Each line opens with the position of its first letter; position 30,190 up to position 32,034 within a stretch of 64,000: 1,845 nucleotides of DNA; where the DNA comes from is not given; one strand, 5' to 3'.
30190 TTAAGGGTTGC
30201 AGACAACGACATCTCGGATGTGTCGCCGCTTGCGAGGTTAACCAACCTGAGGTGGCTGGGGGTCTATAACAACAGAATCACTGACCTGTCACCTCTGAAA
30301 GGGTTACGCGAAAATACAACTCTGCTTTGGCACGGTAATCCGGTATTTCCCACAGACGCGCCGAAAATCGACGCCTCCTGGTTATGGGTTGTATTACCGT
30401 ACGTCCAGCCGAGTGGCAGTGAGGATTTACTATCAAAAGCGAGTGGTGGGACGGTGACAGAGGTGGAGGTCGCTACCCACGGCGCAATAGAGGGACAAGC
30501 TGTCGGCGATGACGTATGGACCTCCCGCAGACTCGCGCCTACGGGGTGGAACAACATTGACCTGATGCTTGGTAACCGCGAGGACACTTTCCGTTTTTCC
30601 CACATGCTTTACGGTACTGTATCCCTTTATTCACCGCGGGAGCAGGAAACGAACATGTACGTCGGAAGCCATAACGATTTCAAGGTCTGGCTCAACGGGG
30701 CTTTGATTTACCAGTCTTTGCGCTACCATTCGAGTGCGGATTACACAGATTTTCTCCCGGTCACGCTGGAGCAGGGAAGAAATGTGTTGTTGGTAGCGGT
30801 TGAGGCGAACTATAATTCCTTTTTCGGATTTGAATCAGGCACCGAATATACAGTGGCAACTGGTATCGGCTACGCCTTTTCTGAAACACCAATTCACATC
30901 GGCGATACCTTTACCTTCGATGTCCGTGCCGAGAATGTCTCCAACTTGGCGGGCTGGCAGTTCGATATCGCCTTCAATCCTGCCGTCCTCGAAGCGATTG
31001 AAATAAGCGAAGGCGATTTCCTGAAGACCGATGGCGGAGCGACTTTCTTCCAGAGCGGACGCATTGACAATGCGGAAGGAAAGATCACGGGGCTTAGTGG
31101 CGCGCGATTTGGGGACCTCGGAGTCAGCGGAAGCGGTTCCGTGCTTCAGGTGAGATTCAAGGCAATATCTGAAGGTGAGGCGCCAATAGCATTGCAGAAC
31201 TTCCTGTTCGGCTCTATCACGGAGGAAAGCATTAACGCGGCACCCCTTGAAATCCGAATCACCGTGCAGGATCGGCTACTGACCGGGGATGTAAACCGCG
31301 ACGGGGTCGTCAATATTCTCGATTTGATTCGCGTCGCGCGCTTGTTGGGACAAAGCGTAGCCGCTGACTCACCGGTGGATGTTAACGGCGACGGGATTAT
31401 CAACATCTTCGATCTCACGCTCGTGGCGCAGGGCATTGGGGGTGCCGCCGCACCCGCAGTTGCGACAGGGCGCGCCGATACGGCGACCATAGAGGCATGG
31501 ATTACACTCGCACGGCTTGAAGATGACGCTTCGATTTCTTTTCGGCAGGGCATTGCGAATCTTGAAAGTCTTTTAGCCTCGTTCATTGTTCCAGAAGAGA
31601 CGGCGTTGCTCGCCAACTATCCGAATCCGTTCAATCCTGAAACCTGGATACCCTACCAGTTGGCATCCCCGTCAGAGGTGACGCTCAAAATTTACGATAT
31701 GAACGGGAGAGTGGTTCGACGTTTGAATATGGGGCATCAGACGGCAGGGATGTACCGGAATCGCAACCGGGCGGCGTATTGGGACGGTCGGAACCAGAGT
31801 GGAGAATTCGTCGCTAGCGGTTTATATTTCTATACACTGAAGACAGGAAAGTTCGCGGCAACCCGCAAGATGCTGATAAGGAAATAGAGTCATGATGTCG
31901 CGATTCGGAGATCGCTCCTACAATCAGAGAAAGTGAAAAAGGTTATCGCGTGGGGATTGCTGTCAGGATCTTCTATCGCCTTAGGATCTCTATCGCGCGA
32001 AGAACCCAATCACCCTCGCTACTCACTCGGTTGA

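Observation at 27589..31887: Giant T9SS cargo protein fusing a PSCyt-like CxxCH head, LRRs, a cohesin module and a dockerin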

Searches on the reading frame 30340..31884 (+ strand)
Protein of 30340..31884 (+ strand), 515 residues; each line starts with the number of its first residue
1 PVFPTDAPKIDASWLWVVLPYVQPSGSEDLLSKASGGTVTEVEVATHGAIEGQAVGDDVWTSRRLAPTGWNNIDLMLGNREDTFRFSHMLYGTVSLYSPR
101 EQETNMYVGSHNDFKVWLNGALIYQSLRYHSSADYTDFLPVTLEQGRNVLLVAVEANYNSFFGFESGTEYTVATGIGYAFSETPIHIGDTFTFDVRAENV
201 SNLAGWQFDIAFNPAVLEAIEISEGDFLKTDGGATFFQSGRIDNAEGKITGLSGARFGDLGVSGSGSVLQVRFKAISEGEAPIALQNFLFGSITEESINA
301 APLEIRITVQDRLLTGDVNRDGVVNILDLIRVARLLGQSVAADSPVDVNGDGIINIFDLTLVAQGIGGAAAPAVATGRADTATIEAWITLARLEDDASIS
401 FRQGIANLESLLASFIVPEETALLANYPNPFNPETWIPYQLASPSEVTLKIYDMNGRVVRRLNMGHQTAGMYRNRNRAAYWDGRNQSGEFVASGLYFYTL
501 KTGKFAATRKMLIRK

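Call 21: search_solved_structures(query=window:30340-31884:+, max_evalue=0.1, show_alignments=2)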
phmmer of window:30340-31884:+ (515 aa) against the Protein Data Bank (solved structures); distinct sequences matched with E-value up to 0.1: 31.
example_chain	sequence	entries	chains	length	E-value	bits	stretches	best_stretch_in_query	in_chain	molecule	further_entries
3l8q_A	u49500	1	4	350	2.1e-06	30.2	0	176-230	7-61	Cellulosomal scaffoldin adaptor protein B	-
2y3n_B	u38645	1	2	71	1.3e-05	27.6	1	314-371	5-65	CELLULOSOMAL FAMILY-48 PROCESSIVE GLYCOSIDE HYDROLASE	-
3osv_A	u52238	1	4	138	5.5e-05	25.5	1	442-503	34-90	Flagellar basal-body rod modification protein FlgD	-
5g5d_A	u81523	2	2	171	0.00059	22.1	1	177-226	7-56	CELLULOSOME ANCHORING PROTEIN COHESIN REGION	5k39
6kg9_A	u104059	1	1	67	0.00068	21.9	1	313-362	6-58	And cellulose-binding endoglucanase family 9 CelL ortholog dockerin domain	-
4dh2_B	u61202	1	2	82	0.00092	21.5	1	312-360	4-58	Dockerin type 1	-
6kgc_B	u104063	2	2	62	0.0011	21.2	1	314-361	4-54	And cellulose-binding endoglucanase family 9 CelL ortholog dockerin domain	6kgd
6kge_D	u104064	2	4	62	0.0021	20.3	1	314-361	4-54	And cellulose-binding endoglucanase family 9 CelL ortholog dockerin domain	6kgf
3kcp_A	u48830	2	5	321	0.0023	20.2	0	313-370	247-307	Cellulosomal-scaffolding protein A | Cellulosome anchoring protein cohesin region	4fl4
2bm3_A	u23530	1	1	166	0.0054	18.9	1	174-226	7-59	SCAFFOLDING DOCKERIN BINDING PROTEIN A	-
2b59_A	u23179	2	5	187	0.0057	18.9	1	173-226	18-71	COG1196: Chromosome segregation ATPases | Scaffolding dockerin binding protein A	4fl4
3kcp_B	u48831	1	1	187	0.0057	18.9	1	173-226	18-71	Cellulosome anchoring protein, cohesin region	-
5m0y_A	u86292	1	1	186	0.0062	18.8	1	173-226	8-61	Cellulosome anchoring protein cohesin region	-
5k39_B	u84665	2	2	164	0.0073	18.5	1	313-364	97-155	Dockerin module from a protein of unknown function | Ig domain protein group 2 domain protein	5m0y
7eh9_A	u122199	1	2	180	0.0084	18.3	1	437-500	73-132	Basal-body rod modification protein FlgD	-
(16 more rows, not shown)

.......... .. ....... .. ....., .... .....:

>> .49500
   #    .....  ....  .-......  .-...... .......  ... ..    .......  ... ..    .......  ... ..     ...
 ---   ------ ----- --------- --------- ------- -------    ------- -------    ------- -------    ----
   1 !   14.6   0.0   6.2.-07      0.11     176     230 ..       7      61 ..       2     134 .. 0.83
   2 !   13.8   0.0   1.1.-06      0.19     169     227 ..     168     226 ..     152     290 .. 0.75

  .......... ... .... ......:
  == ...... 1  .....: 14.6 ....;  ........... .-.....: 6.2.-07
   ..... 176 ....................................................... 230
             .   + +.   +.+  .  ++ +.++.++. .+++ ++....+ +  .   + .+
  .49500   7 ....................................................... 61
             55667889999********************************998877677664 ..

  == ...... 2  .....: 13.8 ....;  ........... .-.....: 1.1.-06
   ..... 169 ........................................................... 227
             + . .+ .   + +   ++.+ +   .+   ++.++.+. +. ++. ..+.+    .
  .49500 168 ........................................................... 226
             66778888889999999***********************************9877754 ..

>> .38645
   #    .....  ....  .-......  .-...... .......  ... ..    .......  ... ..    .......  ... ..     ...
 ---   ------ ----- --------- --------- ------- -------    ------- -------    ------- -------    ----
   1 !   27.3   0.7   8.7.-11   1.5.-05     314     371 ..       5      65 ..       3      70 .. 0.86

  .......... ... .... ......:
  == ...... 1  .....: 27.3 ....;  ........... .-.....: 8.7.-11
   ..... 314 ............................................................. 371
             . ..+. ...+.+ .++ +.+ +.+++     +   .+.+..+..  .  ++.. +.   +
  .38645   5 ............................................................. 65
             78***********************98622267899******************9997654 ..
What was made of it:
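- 31285..31431 (+): Dockerin with two F-hand calcium loops (31288-31323 and 31378-31413). PDB dockerin hits (call 21).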

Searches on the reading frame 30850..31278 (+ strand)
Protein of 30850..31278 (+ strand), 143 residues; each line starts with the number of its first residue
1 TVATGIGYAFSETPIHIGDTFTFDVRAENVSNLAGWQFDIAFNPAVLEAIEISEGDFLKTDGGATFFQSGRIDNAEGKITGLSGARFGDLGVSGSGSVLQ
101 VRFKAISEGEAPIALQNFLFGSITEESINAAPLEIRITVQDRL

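Call 47: search_solved_structures(query=A3, max_evalue=0.01, show_alignments=2)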
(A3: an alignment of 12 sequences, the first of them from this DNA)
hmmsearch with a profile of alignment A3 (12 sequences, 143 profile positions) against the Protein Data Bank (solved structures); distinct sequences matched with E-value up to 0.01: 15.
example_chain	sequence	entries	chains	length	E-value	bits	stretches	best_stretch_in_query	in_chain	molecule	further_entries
3l8q_A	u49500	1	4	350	4.2e-12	49.3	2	4-60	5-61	Cellulosomal scaffoldin adaptor protein B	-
5g5d_A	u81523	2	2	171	1.2e-09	41.4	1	4-56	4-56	CELLULOSOME ANCHORING PROTEIN COHESIN REGION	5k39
2bm3_A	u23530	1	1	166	1.3e-07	34.7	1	3-56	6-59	SCAFFOLDING DOCKERIN BINDING PROTEIN A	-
2b59_A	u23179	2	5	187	1.9e-07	34.2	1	3-56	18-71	COG1196: Chromosome segregation ATPases | Scaffolding dockerin binding protein A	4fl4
3kcp_B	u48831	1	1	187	1.9e-07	34.2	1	3-56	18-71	Cellulosome anchoring protein, cohesin region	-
5m0y_A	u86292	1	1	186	2.2e-07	34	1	3-56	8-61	Cellulosome anchoring protein cohesin region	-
1tyj_A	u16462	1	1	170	6e-07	32.6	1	9-128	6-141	cellulosomal scaffoldin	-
2y3n_A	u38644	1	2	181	6.5e-07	32.5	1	7-128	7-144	CELLULOSOMAL SCAFFOLDIN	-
4u3s_A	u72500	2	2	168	1.2e-05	28.3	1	6-55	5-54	Cellulosomal scaffoldin adaptor protein B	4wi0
1qzn_A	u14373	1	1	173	2e-05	27.6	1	4-61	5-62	cellulosomal scaffoldin adaptor protein B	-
1zv9_A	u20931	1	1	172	2.1e-05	27.6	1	4-61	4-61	Cellulosomal scaffoldin adaptor protein B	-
3f2l_A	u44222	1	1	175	2.1e-05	27.5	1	4-61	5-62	Cellulosomal scaffoldin adaptor protein B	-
3bwz_A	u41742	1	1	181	2.4e-05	27.4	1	4-61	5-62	Cellulosomal scaffoldin adaptor protein B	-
3fnk_A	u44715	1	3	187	9.7e-05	25.4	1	5-55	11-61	Cellulosomal scaffoldin adaptor protein B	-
3ghp_A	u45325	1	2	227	0.00016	24.7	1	5-55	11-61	Cellulosomal scaffoldin adaptor protein B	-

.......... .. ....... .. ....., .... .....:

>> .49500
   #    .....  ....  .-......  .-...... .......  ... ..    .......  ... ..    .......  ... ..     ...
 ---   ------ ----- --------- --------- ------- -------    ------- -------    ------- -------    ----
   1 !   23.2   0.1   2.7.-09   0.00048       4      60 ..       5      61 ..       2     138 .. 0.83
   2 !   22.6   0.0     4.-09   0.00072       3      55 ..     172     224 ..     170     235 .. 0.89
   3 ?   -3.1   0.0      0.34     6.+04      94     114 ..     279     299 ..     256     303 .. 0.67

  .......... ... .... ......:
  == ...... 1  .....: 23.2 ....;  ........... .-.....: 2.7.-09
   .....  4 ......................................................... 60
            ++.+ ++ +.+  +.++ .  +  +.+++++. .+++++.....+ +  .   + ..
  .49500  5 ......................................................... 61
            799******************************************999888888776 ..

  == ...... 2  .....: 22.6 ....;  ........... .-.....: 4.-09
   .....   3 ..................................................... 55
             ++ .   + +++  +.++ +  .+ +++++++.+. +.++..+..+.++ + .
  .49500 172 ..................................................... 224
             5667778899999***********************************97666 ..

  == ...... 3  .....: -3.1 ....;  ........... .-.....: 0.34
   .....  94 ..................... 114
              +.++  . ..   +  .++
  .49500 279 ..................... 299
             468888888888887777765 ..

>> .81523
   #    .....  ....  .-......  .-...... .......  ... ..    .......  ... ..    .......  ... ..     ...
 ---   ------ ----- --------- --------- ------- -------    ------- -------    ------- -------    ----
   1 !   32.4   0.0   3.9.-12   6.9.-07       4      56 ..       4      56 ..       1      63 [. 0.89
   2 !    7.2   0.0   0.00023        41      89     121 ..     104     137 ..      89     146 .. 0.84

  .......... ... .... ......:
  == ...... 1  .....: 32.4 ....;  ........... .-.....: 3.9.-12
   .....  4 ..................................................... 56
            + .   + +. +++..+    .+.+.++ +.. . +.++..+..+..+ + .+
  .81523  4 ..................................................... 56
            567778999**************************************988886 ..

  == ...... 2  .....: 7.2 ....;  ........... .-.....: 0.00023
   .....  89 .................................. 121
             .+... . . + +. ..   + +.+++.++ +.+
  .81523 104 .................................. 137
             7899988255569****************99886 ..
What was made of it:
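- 30850..31278 (+): Single cohesin module. The family profile hits only cohesins in the PDB, best 4e-12, with near full-length alignment to 1tyj and 2y3n (call 47).
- On Cohesin (PF00963): The family profile hits only cohesins, best E 4e-12, and aligns positions 9-128 of 143 to 1tyj (call 47).
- Closest known: Single-cohesin adaptor and anchoring scaffoldins of cellulosomes. Same: The cohesin profile matches ScaB, SdbA and ScaA modules (call 47).
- Checked: A family profile hits only cohesins in the PDB, but the best hits are ScaB, SdbA and B. cellulosolvens ScaA-type modules (call 47).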
